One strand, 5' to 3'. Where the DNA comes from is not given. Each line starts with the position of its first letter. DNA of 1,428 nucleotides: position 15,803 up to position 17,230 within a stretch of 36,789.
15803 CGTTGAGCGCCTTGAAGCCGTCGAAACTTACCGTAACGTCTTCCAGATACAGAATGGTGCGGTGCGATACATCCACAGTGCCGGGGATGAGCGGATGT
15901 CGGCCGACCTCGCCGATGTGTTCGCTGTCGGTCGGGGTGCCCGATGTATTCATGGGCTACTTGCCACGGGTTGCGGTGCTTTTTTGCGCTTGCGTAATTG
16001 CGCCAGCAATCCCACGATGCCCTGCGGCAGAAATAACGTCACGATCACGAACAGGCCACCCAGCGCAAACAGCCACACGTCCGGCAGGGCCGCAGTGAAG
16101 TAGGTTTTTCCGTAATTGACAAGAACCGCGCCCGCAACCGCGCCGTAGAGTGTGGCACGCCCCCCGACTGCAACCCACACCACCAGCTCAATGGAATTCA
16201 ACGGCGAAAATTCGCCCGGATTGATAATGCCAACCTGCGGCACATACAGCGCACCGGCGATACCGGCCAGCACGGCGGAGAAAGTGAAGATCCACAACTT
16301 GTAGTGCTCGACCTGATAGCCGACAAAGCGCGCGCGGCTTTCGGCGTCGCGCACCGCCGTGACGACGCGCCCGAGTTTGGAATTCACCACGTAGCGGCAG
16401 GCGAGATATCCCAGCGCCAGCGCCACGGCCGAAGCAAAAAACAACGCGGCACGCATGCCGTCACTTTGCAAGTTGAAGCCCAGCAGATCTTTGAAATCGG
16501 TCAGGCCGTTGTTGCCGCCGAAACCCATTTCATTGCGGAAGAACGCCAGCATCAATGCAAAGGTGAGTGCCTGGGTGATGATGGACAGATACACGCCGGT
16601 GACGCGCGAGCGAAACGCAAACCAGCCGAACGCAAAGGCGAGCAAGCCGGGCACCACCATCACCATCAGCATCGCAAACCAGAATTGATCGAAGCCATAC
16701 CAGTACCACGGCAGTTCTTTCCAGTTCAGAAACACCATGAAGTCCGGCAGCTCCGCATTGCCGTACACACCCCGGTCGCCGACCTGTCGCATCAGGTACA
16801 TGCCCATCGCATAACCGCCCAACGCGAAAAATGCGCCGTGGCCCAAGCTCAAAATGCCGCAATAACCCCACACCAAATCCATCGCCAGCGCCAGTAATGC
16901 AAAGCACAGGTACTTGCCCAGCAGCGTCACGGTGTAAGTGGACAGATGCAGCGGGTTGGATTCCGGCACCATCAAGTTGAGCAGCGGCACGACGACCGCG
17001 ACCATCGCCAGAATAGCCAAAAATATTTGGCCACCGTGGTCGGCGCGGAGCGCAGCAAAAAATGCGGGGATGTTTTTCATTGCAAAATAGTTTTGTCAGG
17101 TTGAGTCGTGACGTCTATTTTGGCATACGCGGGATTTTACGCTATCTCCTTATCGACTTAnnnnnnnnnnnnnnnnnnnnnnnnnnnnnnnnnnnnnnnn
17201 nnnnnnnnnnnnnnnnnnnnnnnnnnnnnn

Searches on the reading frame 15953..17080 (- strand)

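Call 11: search_protein_families(library=pfam, proteins=[window:15953-17080:-])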
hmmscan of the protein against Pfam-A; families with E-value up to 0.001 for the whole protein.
window:15953-17080:- (376 aa): 1 family
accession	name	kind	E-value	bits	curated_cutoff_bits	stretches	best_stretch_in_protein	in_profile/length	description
PF02653.21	BPD_transp_2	-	1.2e-41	143.1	26.8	1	51-347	3-268/269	Branched-chain amino acid transport system / permease component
